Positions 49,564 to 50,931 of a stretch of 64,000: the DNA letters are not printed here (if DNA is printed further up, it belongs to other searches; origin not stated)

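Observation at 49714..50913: Unknown 355-aa signal-anchored helical-repeat protein, the first gene after the fleR terminator and under its own sigma54 promoter, heading the flgN-like/flgB unit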

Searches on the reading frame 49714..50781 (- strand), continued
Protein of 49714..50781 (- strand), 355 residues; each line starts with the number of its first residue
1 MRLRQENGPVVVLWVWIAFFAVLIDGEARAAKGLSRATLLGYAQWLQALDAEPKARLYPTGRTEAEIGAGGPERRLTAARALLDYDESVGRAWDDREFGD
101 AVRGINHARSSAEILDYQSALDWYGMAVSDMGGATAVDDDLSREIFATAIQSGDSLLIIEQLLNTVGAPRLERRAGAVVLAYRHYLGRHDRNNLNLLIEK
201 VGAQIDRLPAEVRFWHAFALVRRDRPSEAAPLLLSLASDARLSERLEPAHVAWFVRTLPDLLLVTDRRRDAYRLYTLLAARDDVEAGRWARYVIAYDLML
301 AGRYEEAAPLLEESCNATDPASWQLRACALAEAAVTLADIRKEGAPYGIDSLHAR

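Call 68: find_encoding_contigs(protein=P0021, flank=8000, max_places=1)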
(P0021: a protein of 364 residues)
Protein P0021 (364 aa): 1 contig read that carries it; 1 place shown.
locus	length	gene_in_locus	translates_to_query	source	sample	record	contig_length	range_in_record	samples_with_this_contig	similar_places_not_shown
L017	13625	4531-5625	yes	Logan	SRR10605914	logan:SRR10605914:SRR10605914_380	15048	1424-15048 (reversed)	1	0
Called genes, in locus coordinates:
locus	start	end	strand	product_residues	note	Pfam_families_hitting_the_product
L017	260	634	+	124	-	-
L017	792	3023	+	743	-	PF00512:HisKA, PF02518:HATPase_c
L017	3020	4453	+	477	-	PF00072:Response_reg, PF07728:AAA_5 (faint), PF00158:Sigma54_activat, PF14532:Sigma54_activ_2, PF25601:AAA_lid_14, PF02954:HTH_8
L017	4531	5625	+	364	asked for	-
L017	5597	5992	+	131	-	PF05130:FlgN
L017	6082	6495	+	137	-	PF00460:Flg_bb_rod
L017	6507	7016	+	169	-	PF00460:Flg_bb_rod (weak), PF06429:Flg_bbr_C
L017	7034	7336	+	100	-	PF02049:FliE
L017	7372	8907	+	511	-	PF01514:YscJ_FliF, PF08345:YscJ_FliF_C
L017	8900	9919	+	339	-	PF03448:MgtE_N (faint), PF14842:FliG_N, PF14841:FliG_M, PF01706:FliG_C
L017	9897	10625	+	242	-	PF02108:FliH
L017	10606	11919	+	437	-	PF02874:ATP-synt_ab_N (weak), PF00006:ATP-synt_ab, PF18269:T3SS_ATPase_C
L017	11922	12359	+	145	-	PF02050:FliJ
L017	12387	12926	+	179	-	PF03448:MgtE_N (weak)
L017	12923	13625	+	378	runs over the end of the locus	PF02120:Flg_hook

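Call 69: find_encoding_contigs(protein=P0051, flank=8000, max_places=1)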
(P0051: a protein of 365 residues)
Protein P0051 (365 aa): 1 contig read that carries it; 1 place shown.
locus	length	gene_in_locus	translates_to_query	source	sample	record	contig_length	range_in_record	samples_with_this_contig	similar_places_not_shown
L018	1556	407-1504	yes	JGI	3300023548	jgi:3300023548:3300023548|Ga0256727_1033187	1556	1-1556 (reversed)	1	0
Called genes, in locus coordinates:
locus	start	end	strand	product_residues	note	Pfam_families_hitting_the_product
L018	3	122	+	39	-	?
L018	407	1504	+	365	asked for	-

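Call 83: search_protein_families(library=pfam, alignment_id=A2, max_evalue=0.01)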
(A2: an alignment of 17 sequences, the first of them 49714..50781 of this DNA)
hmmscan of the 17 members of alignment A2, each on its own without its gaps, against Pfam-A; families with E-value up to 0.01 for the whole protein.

A. member 1, window:49714-50781:- (355 aa): 0 families

B. families by the number of members that match (of 17 scanned): 16 families
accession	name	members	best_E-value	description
PF13424.12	TPR_12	7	2e-07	Tetratricopeptide repeat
PF13428.12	TPR_14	6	5e-07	Tetratricopeptide repeat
PF13432.12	TPR_16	5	5e-06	Tetratricopeptide repeat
PF07719.23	TPR_2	5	2.7e-05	Tetratricopeptide repeat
PF13176.12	TPR_7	5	3.4e-05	Tetratricopeptide repeat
PF24575.1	TPR_Slam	4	0.00016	Surface lipoprotein assembly modifier, N-terminal TPR repeats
PF07721.20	TPR_4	2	8.3e-07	Tetratricopeptide repeat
PF14559.12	TPR_19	2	0.00026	Tetratricopeptide repeat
PF13174.12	TPR_6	2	0.00035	Tetratricopeptide repeat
PF00515.34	TPR_1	2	0.00064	Tetratricopeptide repeat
PF12895.13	ANAPC3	2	0.0033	Anaphase-promoting complex, cyclosome, subunit 3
PF13181.12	TPR_8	2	0.0035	Tetratricopeptide repeat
PF13414.12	TPR_11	1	6.6e-05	TPR repeat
PF13374.12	TPR_10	1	0.00028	Tetratricopeptide repeat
PF17258.7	DUF5324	1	0.0026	Family of unknown function (DUF5324)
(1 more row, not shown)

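Call 85: find_encoding_contigs(protein=P0045, flank=8000, max_places=1)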
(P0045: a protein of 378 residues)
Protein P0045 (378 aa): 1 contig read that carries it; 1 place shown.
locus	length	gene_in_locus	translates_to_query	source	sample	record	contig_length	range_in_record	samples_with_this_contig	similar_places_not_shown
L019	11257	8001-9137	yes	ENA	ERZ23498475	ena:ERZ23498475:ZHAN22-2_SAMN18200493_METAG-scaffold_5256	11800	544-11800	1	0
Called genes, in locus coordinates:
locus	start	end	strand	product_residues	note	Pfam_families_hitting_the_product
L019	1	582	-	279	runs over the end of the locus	PF00669:Flagellin_N, PF00700:Flagellin_C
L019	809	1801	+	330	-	PF13527:Acetyltransf_9, PF00583:Acetyltransf_1 (weak), PF13508:Acetyltransf_7 (weak)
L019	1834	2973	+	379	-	PF00535:Glycos_transf_2, PF14559:TPR_19 (faint)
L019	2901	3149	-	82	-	-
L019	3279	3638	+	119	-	PF04316:FlgM (weak)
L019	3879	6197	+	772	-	PF00512:HisKA, PF02518:HATPase_c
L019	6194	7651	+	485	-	PF00072:Response_reg, PF00158:Sigma54_activat, PF14532:Sigma54_activ_2, PF07728:AAA_5 (weak), PF25601:AAA_lid_14, PF02954:HTH_8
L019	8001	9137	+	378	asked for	-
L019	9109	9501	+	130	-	PF05130:FlgN (weak)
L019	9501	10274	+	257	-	PF13581:HATPase_c_2 (weak), PF02518:HATPase_c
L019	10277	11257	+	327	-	?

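Call 86: find_encoding_contigs(protein=P0086, flank=8000, max_places=1)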
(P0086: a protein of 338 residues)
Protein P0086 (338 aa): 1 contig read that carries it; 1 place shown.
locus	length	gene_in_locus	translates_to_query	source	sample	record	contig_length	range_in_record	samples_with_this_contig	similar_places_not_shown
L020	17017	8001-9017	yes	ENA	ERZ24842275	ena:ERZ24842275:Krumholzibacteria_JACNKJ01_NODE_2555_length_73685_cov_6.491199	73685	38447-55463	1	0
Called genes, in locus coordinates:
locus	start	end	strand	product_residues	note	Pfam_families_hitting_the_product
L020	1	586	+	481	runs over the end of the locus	PF00669:Flagellin_N, PF07196:Flagellin_IN (weak), PF00700:Flagellin_C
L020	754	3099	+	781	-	PF02465:FliD_N, PF07195:FliD_C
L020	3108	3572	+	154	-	PF02561:FliS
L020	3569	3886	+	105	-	PF05400:FliT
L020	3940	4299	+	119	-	PF04316:FlgM (faint)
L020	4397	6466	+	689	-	PF00512:HisKA, PF02518:HATPase_c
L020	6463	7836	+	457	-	PF00072:Response_reg, PF00158:Sigma54_activat, PF14532:Sigma54_activ_2, PF07728:AAA_5, PF13556:HTH_30 (faint), PF25601:AAA_lid_14, PF02954:HTH_8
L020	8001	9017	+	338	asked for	-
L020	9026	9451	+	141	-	-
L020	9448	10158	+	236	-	PF02518:HATPase_c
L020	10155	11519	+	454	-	PF00072:Response_reg, PF01078:Mg_chelatase (faint), PF00158:Sigma54_activat, PF14532:Sigma54_activ_2, PF07724:AAA_2 (weak), PF07728:AAA_5, PF25601:AAA_lid_14, PF02954:HTH_8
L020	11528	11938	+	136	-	-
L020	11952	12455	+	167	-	PF00460:Flg_bb_rod, PF06429:Flg_bbr_C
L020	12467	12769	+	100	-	PF02049:FliE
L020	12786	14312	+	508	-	PF01514:YscJ_FliF, PF08345:YscJ_FliF_C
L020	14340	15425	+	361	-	PF03448:MgtE_N (faint), PF14842:FliG_N, PF14841:FliG_M, PF01706:FliG_C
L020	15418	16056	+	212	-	PF02108:FliH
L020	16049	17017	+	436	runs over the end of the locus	PF02874:ATP-synt_ab_N, PF00006:ATP-synt_ab, PF18269:T3SS_ATPase_C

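Call 87: find_encoding_contigs(protein=P0039, flank=8000, max_places=1)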
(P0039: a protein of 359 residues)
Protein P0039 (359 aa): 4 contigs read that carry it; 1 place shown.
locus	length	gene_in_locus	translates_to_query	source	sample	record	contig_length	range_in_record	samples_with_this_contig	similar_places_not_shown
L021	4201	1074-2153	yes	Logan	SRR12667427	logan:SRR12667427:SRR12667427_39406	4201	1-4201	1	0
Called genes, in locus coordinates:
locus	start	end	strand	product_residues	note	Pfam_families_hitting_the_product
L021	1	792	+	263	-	?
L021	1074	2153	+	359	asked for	-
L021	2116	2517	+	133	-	PF05130:FlgN (weak)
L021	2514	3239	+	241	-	PF13581:HATPase_c_2, PF02518:HATPase_c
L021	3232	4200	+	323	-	?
